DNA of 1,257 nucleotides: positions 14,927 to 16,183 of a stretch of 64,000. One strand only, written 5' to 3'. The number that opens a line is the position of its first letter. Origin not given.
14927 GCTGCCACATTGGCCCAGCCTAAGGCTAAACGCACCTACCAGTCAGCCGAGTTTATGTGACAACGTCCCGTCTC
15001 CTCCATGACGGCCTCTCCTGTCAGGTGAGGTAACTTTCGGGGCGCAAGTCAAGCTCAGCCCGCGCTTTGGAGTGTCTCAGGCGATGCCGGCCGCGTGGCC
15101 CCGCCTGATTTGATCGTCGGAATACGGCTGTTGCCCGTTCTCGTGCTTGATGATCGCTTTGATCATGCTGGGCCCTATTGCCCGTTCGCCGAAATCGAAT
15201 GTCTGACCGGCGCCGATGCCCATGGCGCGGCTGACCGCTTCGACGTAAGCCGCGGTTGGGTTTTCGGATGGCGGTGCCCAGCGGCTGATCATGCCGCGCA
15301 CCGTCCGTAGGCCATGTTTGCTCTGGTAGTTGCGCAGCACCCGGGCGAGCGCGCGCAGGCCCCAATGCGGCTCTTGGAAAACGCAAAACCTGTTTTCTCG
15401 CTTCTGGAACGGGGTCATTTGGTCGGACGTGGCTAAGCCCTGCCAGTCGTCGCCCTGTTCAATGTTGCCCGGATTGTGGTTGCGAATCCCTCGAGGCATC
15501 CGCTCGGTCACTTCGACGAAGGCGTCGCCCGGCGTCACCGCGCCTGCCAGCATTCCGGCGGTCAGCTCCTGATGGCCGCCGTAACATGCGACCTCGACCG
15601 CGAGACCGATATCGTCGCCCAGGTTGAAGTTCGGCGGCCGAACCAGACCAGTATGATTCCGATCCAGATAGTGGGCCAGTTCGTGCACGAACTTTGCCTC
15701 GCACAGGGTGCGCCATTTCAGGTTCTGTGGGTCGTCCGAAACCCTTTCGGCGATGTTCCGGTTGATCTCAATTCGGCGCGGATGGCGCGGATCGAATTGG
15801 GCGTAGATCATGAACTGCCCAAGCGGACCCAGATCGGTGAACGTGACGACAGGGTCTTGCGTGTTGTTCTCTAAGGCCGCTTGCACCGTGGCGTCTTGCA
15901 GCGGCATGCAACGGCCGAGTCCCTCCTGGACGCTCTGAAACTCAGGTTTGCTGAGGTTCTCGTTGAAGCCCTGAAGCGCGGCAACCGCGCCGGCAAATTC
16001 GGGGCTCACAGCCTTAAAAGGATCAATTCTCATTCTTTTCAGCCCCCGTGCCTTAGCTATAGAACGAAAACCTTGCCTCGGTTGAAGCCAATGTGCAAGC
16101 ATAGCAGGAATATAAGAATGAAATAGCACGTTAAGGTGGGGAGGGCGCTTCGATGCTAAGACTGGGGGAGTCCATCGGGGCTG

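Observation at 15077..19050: Divergent three-gene envelope module of unknown function inside the tRNA-Leu island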

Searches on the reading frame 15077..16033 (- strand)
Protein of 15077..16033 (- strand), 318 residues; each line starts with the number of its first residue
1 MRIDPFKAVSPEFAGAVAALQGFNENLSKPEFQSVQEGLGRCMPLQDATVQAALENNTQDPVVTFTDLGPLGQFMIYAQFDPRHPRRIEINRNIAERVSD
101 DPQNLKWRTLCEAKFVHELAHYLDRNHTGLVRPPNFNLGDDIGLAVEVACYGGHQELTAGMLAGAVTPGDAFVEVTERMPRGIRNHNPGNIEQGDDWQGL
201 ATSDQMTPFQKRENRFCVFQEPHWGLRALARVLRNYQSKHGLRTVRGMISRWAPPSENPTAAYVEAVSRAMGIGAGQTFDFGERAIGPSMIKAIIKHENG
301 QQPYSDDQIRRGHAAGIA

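Call 3: search_protein_families(library=pfam, proteins=[window:15077-16033:-], max_evalue=1)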
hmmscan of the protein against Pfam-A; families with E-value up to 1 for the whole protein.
window:15077-16033:- (318 aa): 1 family
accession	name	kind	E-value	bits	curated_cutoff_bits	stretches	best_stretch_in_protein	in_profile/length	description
PF15639.11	Tox-MPTase3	-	0.25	11.9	25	1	87-152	75-131/131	Metallopeptidase toxin 3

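Call 4: search_protein_families(library=padloc, proteins=[window:15077-16033:-], max_evalue=1)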
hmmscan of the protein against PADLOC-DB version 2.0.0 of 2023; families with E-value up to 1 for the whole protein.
window:15077-16033:- (318 aa): 0 families

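Call 5: search_protein_families(library=ncbifam, proteins=[window:15077-16033:-], max_evalue=1)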
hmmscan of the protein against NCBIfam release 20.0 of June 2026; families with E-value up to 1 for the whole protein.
window:15077-16033:- (318 aa): 0 families

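Call 6: search_protein_families(library=phrogs, proteins=[window:15077-16033:-], max_evalue=1)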
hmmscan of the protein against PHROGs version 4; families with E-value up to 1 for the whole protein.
window:15077-16033:- (318 aa): 5 families
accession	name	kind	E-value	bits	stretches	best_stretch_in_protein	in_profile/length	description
phrog_873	-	head and packaging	4.7e-55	188.5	1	177-315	352-486/1277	endolysin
phrog_2276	-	tail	6.1e-22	79.1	1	179-312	489-610/673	tail length tape measure protein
phrog_992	-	head and packaging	9.7e-18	65.1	1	40-314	115-288/764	head protein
phrog_7182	-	other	1.8e-14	53.9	1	181-303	659-784/1228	tail injection transglycosylase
phrog_7694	-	unknown function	5.1e-11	43.1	1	173-302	497-619/675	-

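Call 9: search_solved_structures(query=window:15077-16033:-, max_evalue=1, show_alignments=2)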
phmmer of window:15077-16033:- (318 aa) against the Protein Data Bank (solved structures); distinct sequences matched with E-value up to 1: 2.
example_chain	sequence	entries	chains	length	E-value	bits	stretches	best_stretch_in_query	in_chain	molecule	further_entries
7q47_A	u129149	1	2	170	2e-20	76.5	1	178-302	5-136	Endolysin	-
9vvp_L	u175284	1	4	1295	1.6e-17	66.9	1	180-314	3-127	Gp29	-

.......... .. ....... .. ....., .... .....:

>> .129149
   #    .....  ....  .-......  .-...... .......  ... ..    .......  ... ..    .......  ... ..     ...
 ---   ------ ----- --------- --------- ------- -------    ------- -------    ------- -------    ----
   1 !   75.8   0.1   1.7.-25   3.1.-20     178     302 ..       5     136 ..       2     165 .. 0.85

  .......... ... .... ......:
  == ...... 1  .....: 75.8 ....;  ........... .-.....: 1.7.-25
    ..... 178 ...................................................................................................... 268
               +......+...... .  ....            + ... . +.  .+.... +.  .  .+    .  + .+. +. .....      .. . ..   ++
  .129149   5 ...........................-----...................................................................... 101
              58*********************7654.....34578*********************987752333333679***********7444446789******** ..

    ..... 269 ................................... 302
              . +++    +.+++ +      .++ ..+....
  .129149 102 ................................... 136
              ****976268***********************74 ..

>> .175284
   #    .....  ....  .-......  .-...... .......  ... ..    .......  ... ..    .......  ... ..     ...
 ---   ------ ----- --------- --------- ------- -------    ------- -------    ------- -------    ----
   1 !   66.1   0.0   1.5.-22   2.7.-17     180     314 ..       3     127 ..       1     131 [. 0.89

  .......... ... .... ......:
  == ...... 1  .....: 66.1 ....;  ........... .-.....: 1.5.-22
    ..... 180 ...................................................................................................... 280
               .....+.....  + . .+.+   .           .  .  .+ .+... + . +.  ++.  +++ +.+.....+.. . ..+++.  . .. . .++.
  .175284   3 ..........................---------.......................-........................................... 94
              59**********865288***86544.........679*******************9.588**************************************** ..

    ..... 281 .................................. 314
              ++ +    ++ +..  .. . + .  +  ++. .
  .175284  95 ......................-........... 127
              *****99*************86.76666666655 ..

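Call 30: find_homologous_proteins(query=window:15077-16033:-, max_evalue=0.001)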
Query window:15077-16033:- (318 aa): 870 proteins with E <= 0.001 among 6622 candidates; the best 120 are listed.
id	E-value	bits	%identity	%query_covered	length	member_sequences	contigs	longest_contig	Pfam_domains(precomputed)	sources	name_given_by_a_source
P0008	7.8e-218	740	100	100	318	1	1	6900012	-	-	-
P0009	7.1e-94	333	52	96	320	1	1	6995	-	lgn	-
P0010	1.4e-47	180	39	80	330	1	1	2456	PF15639.13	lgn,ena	-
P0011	2.1e-47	180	40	86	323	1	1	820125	PF15639.13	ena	-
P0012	4.9e-47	179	38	85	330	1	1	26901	PF15639.13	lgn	-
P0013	9.5e-47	178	38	84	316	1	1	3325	PF15639.13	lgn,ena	-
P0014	1.5e-45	174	61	42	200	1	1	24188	-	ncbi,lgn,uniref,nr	ncbi:hypothetical protein [Roseospira goensis]|uniref:Structural protein P5 n=1 Tax=Roseospira goens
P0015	2.3e-44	170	38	86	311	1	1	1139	PF15639.13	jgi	jgi:zincin-like metallopeptidase toxin 3 of polymorphic toxin system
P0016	3.4e-44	169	39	90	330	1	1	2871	PF15639.13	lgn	-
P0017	4.0e-42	163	56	42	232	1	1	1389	-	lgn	-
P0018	7.0e-42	162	41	74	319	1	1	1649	PF15639.13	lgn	-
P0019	1.9e-41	160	37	84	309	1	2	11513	PF15639.13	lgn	-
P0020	2.9e-41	160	54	42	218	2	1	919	-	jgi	-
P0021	3.6e-41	159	37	84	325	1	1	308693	PF15639.13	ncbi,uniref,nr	ncbi:hypothetical protein [Pelagibius marinus]|uniref:hypothetical protein n=1 Tax=Pelagibius marinu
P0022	5.5e-41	159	40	80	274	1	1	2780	PF15639.13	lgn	-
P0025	5.3e-40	156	56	44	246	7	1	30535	-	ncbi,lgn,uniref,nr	ncbi:structural protein P5 [Roseospira visakhapatnamensis]|uniref:Structural protein P5 n=1 Tax=Rose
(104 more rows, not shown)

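Call 31: find_encoding_contigs(protein=P0021, flank=8000, max_places=2)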
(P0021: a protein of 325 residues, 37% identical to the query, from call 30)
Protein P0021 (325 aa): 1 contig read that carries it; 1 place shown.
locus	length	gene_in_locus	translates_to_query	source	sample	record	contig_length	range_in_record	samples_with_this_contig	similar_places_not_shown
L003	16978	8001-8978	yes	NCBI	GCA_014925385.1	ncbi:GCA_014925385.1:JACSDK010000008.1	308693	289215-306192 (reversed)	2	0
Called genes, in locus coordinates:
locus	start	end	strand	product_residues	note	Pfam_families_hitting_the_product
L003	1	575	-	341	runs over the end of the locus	PF00459:Inositol_P (faint)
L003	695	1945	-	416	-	-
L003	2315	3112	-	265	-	PF05175:MTS (weak)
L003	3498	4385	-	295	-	PF14280:DUF4365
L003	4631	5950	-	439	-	-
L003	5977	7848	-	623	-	-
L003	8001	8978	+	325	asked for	PF15639:Tox-MPTase3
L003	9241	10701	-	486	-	PF00497:SBP_bac_3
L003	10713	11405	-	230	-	-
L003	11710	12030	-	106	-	PF05284:DUF736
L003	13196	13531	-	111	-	-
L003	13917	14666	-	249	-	PF01904:DUF72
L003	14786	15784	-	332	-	PF14238:DUF4340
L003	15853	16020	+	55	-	-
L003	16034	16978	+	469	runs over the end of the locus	PF07969:Amidohydro_3, PF01979:Amidohydro_1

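Call 32: find_encoding_contigs(protein=P0011, flank=8000, max_places=2)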
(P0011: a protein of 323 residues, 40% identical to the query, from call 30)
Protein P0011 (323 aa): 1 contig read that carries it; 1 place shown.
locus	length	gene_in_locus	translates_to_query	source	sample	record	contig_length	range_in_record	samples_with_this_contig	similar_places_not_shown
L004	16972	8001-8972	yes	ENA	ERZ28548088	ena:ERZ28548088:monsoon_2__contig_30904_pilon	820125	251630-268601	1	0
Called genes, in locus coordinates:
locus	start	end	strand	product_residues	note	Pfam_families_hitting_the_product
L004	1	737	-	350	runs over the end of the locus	PF00535:Glycos_transf_2 (weak)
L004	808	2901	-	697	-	-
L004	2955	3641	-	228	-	-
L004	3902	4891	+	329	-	PF00288:GHMP_kinases_N, PF08544:GHMP_kinases_C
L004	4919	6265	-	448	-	-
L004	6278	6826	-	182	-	-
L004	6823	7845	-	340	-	-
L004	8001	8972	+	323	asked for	PF15639:Tox-MPTase3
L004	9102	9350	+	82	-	-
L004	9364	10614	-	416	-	PF00266:Aminotran_5, PF22580:KYNU_C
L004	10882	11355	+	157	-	PF00364:Biotin_lipoyl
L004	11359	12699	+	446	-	PF00289:Biotin_carb_N, PF02222:ATP-grasp, PF02786:CPSase_L_D2, PF07478:Dala_Dala_lig_C, PF02785:Biotin_carb_C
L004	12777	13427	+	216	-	PF03588:Leu_Phe_trans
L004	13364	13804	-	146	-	PF09923:DUF2155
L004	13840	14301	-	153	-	PF02470:MlaD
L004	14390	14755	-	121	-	PF05071:NDUFA12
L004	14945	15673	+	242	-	-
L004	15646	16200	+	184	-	-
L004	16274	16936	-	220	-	PF03737:RraA-like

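Call 33: find_encoding_contigs(protein=P0012, flank=8000, max_places=2)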
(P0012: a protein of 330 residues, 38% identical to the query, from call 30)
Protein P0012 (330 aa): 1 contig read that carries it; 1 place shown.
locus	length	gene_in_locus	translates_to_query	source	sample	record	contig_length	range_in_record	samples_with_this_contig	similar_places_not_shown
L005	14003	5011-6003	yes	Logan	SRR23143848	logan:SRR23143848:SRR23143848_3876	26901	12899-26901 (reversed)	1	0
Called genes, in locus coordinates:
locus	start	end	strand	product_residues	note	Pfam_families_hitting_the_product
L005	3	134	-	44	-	?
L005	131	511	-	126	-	PF02537:CRCB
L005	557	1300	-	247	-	PF06904:Extensin-like_C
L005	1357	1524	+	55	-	-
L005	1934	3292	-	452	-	-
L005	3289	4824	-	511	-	-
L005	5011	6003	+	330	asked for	PF15639:Tox-MPTase3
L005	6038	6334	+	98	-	PF19631:Trypco2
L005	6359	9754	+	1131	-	-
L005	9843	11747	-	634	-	-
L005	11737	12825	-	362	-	PF05621:TniB (faint), PF13401:AAA_22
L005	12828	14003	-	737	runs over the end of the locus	-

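Call 76: search_solved_structures(query=A4, max_evalue=5)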
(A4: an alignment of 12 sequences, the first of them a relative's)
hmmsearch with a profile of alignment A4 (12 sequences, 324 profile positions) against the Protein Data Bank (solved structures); distinct sequences matched with E-value up to 5: 2.
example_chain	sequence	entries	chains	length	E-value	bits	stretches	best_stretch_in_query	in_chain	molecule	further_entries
7q47_A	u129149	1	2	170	1.5e-32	116.4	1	181-319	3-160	Endolysin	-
9vvp_L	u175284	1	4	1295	7.3e-26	94.4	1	185-319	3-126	Gp29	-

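Call 82: search_protein_families(library=pfam, proteins=[L005:6038-6334:+, L003:3498-4385:-, L004:9102-9350:+], max_evalue=0.1)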
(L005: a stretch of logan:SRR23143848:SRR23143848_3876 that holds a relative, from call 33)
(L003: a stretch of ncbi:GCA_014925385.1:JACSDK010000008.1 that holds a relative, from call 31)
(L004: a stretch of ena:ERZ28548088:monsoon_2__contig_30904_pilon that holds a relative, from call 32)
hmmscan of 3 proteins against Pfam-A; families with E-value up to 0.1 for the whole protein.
L005:6038-6334:+ (98 aa): 1 family
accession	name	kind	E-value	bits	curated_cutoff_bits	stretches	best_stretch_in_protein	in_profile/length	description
PF19631.4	Trypco2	-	1.1e-22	80.4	24.2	1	4-80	1-77/78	Trypsin-co-occurring domain 2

L003:3498-4385:- (295 aa): 1 family
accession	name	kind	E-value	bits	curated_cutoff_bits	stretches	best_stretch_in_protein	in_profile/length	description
PF14280.11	DUF4365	-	4e-33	114.8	24.3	1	10-140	2-135/139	Domain of unknown function (DUF4365)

L004:9102-9350:+ (82 aa): 1 family
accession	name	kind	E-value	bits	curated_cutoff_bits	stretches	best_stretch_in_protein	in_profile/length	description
PF01769.21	MgtE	-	0.097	13.4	27.6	1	5-67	42-102/125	Divalent cation transporter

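Call 86: search_protein_families(library=pfam, alignment_id=A4, max_evalue=0.01)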
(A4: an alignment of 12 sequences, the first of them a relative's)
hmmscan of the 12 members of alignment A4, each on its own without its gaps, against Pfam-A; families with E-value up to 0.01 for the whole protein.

A. member 1, P0008 (318 aa): 0 families

B. families by the number of members that match (of 12 scanned): 2 families
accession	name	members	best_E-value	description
PF15639.11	Tox-MPTase3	10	2.5e-21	Metallopeptidase toxin 3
PF22218.1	SAS-6_C_CC_2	1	0.0046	SAS-6, C-terminal coiled coil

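Call 88: search_protein_families(library=padloc, proteins=[L003:3498-4385:-, L003:2315-3112:-, L003:695-1945:-, L005:6038-6334:+, L005:6359-9754:+, L005:9843-11747:-], max_evalue=0.001)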
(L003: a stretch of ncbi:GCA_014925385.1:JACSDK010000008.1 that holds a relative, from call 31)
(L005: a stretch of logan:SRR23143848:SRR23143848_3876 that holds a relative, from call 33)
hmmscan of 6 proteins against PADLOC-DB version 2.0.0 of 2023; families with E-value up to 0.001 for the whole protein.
L003:3498-4385:- (295 aa): 2 families
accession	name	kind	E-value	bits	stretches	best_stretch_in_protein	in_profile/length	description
PDLC02398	Aga_REase-PNTD1-PNTD2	-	7.5e-18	62.7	1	6-113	9-113/429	Class I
PDLC02415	Aga_REase-PNTD1-PNTD2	-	1.7e-12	44.9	1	8-121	10-121/423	Class I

L003:2315-3112:- (265 aa): 2 families
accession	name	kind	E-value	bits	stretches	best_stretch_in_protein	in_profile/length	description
PDLC04134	mad2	-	5.6e-13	46.5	1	19-244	244-449/492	mads_2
PDLC03227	MTase_II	-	0.00052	17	0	45-143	25-144/494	Type II methyltransferase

L003:695-1945:- (416 aa): 0 families

L005:6038-6334:+ (98 aa): 0 families

L005:6359-9754:+ (1131 aa): 1 family
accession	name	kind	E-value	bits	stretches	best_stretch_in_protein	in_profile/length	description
PDLC01169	TPR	-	0.00015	19.3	0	547-620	151-220/252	TPR repeats containing protein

L005:9843-11747:- (634 aa): 1 family
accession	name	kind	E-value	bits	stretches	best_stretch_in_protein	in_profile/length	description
PDLC01736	TniQ_IF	-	0.00035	17.9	1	96-177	107-187/400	TniQ_1_I-F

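Call 93: search_dna_similar(query=window:15077-16033:-, collection=phages, mode=protein, max_evalue=0.00001, max_rows=15)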
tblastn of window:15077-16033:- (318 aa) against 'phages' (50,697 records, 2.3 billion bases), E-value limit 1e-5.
Records with a match: 791; places in all: 795; records where one place covers at least 80% of the query: 0.
Best place of each record, by identity: <60% 791.
By first word of the organism name: Salmonella 167; Escherichia 163; Pseudomonas 145; Vibrio 53; Aeromonas 26; Proteus 22; Enterobacter 20; Klebsiella 19; Providencia 18; Kayfunavirus 17; and 38 more.
By host as written in the record: - 105; Escherichia coli 73; Pseudomonas aeruginosa 38; Pseudomonas aeruginosa PA14 32; Salmonella enterica subsp. enterica serovar Typhi 30; Salmonella enterica subsp. enterica serovar Typhimurium 26; Salmonella enterica 20; Proteus mirabilis 16; and 252 more.
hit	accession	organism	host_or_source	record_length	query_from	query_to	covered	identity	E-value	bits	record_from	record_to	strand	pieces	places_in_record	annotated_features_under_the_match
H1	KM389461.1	Pseudomonas phage F_TK432sp/Pa1651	-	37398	141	309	53%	44.3%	2e-27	118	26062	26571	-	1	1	record has no annotation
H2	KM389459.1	Pseudomonas phage F_ET309sp/Pa1651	-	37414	141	309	53%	44.3%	2e-27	118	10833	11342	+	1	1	record has no annotation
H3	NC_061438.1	Pseudomonas phage F_ET309sp/Pa1651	-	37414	141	309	53%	44.3%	2e-27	118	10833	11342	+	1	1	endolysin | membrane protein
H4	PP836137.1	Pseudomonas phage GEC_PNG14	Pseudomonas aeruginosa 573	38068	141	309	53%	43.8%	6e-27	116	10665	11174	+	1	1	structural protein | hypothetical protein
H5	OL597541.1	Pseudomonas phage ZCPA1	Pseudomonas aeruginosa PS12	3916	141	309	53%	43.8%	8e-27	116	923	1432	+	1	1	structural protein | hypothetical protein (x2)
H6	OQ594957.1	Pseudomonas phage vB_Pae_LESphi4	Pseudomonas aeruginosa LESB58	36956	141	309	53%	43.8%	9e-27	116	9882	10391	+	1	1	endolysin | putative transmembrane holin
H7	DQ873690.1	Pseudomonas phage MP22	Pseudomonas aeruignosa PA14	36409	141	309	53%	43.8%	1e-26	116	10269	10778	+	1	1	orf21: putative structural protein | orf20: hypothetical protein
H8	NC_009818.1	Pseudomonas phage MP22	Pseudomonas aeruginosa UCBPP-PA14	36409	141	309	53%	43.8%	1e-26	116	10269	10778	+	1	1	V: endolysin | orf20: hypothetical protein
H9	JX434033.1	Pseudomonas phage JBD88a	-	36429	141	309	53%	43.8%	1e-26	116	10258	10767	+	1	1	hypothetical protein (x2)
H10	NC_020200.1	Pseudomonas phage JBD88a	-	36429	141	309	53%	43.8%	1e-26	116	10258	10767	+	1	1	endolysin | hypothetical protein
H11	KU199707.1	Pseudomonas phage JBD16C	Pseudomonas aeruginosa PA14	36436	141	309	53%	43.8%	1e-26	116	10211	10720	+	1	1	capsid and scaffold protein | hypothetical protein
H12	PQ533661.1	Pseudomonas phage Paws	Pseudomonas aeruginosa PA14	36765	141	309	53%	43.8%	1e-26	116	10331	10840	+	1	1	capsid and scaffold | hypothetical protein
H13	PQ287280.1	Pseudomonas phage Komp_PA14_H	Pseudomonas aeruginosa PA14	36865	141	309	53%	43.8%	1e-26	116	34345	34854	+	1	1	endolysin | hypothetical protein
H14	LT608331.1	Pseudomonas phage vB_PaeS_PcyII-40_PfII40a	-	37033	141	309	53%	43.8%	1e-26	116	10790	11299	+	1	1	hypothetical protein | conserved membrane protein of unknown function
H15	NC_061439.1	Pseudomonas phage vB_PaeS_PcyII-40_PfII40a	-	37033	141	309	53%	43.8%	1e-26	116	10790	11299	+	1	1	endolysin | conserved membrane protein of unknown function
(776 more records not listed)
